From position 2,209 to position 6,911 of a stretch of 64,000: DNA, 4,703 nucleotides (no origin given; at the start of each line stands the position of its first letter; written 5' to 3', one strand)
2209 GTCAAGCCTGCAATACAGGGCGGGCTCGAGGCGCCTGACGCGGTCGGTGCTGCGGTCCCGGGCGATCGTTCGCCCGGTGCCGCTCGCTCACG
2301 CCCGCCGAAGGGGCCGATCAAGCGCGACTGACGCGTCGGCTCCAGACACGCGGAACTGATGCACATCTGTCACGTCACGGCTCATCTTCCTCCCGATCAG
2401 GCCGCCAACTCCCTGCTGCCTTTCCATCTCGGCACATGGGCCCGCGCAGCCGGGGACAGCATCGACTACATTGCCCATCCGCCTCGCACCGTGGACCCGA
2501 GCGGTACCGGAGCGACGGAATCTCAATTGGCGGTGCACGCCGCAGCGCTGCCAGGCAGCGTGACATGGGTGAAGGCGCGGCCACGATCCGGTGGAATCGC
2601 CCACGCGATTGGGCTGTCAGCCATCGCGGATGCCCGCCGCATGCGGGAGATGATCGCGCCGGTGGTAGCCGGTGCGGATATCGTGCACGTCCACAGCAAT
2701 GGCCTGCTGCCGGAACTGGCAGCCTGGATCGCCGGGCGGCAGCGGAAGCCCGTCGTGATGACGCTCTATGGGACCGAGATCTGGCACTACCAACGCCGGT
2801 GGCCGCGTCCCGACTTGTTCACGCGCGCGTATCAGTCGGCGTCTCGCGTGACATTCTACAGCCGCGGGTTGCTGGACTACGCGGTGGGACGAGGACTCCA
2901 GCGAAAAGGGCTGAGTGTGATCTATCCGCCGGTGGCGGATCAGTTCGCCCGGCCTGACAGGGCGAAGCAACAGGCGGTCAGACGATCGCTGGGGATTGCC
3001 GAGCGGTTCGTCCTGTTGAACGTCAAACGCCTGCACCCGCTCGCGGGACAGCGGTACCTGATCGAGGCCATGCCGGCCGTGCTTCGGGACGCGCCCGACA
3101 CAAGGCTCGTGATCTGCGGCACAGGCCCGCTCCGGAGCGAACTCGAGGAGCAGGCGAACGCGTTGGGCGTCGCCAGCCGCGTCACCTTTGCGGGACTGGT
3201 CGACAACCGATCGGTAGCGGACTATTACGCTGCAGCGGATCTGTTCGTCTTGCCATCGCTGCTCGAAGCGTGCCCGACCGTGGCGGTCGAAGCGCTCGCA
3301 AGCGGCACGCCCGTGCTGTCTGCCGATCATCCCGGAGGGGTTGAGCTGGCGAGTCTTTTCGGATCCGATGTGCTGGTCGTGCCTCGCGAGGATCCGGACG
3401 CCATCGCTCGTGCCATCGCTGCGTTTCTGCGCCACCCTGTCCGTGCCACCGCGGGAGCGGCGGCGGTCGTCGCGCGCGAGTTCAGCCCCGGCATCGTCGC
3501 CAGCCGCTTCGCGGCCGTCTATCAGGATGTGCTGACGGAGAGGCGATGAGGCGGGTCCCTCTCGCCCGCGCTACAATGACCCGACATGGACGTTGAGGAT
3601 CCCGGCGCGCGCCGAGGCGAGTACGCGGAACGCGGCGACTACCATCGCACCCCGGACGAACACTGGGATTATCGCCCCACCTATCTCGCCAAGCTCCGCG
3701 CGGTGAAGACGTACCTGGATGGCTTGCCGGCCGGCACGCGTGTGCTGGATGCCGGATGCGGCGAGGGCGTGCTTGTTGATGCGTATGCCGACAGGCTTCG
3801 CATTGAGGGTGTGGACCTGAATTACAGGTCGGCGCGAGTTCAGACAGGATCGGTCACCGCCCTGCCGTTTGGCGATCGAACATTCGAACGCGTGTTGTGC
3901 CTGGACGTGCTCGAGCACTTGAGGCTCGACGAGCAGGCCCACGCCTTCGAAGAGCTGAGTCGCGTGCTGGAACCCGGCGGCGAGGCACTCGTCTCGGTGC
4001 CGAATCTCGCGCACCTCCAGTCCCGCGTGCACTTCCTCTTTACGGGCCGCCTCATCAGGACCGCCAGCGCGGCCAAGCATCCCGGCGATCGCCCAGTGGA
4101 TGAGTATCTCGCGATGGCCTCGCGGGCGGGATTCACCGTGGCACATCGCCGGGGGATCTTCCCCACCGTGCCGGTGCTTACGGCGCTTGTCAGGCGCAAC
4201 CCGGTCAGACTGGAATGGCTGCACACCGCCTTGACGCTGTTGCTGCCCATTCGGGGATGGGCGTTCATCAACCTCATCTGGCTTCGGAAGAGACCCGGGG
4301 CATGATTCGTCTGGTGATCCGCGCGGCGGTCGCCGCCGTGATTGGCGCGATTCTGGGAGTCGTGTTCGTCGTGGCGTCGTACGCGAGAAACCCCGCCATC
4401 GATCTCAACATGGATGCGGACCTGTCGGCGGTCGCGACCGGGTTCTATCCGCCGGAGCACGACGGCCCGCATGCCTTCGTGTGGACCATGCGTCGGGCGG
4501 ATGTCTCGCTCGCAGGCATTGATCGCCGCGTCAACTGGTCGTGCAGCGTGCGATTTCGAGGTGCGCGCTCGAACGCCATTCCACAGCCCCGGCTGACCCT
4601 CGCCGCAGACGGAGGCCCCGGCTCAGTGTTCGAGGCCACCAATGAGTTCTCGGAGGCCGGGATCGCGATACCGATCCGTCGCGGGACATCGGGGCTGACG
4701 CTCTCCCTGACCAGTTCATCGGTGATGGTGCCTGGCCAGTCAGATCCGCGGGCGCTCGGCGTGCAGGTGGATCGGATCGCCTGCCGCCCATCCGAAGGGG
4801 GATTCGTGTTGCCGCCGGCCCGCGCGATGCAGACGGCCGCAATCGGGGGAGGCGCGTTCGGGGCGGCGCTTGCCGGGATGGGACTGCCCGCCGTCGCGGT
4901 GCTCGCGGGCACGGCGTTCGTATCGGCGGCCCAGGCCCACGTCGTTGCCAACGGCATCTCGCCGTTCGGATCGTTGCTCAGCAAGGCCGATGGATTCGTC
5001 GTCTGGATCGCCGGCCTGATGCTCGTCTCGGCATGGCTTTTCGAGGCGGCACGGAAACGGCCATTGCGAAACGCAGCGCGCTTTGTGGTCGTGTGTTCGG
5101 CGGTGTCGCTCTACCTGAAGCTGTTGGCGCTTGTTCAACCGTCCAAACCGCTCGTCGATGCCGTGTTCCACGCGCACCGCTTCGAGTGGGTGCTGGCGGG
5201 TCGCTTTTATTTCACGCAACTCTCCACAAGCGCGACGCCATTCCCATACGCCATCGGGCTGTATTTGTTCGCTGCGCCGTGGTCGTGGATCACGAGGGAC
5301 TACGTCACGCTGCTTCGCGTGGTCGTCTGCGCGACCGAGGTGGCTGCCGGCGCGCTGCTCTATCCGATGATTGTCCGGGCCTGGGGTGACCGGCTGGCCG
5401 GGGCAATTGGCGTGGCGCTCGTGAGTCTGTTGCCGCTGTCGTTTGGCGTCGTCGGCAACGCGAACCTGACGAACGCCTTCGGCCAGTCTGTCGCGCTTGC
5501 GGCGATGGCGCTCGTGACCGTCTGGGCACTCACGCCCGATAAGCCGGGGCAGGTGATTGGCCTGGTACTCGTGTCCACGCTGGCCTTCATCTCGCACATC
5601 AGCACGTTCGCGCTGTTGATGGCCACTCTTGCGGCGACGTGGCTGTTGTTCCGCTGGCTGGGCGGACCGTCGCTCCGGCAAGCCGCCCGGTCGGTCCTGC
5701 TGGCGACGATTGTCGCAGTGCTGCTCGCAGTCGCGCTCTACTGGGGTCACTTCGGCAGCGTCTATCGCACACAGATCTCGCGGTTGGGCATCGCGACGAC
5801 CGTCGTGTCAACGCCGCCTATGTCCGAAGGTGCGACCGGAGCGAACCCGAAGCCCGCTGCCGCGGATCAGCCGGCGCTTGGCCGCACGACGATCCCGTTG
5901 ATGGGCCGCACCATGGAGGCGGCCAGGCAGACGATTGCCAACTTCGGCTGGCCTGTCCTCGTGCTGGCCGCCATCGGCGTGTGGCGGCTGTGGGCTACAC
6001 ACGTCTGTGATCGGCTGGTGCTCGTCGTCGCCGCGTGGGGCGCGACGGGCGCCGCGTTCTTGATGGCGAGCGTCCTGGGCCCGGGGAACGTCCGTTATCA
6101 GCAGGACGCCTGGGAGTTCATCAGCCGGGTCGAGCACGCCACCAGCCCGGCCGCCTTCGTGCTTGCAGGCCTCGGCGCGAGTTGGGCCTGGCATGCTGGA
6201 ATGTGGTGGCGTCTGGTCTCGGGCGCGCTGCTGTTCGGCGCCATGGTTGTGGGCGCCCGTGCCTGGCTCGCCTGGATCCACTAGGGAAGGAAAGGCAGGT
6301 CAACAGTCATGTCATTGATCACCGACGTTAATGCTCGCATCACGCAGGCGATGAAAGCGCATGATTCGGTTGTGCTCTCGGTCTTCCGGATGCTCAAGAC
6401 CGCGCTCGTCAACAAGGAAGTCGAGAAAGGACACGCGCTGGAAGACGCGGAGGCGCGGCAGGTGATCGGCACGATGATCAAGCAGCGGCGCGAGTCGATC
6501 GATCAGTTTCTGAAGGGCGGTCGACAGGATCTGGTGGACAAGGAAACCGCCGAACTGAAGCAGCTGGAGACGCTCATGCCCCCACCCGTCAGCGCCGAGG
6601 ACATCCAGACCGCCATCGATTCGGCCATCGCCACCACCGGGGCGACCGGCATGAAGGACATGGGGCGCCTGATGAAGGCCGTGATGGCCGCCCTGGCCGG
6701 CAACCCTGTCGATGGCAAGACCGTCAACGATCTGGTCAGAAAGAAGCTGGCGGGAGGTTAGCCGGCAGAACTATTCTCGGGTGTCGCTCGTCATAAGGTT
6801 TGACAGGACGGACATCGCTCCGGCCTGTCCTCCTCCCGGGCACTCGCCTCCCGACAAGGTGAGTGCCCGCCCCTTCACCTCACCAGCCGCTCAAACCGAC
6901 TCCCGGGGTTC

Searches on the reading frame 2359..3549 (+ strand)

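Call 54: search_protein_families(library=pfam, proteins=[window:2359-3549:+], max_evalue=0.00001)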
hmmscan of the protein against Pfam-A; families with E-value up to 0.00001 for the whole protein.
window:2359-3549:+ (396 aa): 5 families
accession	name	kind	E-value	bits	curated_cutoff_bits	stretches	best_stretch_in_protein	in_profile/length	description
PF00534.26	Glycos_transf_1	-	2.3e-33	115.6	26.4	1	206-360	4-159/172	Glycosyl transferases group 1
PF13692.12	Glyco_trans_1_4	-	1.3e-31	110.1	27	1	217-358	2-141/142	Glycosyl transferases group 1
PF13439.12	Glyco_transf_4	-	3.7e-10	40.5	28.5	1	69-193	38-167/170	Glycosyltransferase Family 4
PF20706.3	GT4-conflict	-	4e-09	36.4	26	1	218-370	199-368/385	Family 4 Glycosyltransferase in conflict systems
PF13524.12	Glyco_trans_1_2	-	6e-07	30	25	1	242-373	9-128/144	Glycosyl transferase-like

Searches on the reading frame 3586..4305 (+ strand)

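Call 54: search_protein_families(library=pfam, proteins=[window:3586-4305:+], max_evalue=0.00001)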
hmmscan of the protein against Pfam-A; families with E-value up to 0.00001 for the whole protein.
window:3586-4305:+ (239 aa): 7 families
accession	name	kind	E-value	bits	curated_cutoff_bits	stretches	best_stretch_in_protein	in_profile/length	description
PF13489.12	Methyltransf_23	-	5.8e-13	49.3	27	1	30-185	5-161/164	Methyltransferase domain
PF08241.18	Methyltransf_11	-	5.9e-13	49.7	21.2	1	54-135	1-94/95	Methyltransferase domain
PF13649.12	Methyltransf_25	-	1.3e-12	48.6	27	1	53-132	1-97/97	Methyltransferase domain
PF07021.18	MetW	-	2.3e-08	34.4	21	1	46-160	10-131/193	Methionine biosynthesis protein MetW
PF13847.12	Methyltransf_31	-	3.7e-08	33.6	27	0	79-144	52-118/145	Methyltransferase domain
PF08242.18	Methyltransf_12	-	2.4e-06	28.6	30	0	54-132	1-96/98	Methyltransferase domain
PF05148.21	Methyltransf_8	-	5.4e-06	26.9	27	1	48-136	71-156/219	Hypothetical methyltransferase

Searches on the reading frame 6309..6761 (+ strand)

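Call 54: search_protein_families(library=pfam, proteins=[window:6309-6761:+], max_evalue=0.00001)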
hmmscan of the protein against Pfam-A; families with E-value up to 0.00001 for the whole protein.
window:6309-6761:+ (150 aa): 1 family
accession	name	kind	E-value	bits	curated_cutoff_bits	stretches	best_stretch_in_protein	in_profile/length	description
PF09424.15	YqeY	-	5.7e-42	143.6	27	1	7-147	4-143/143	Yqey-like protein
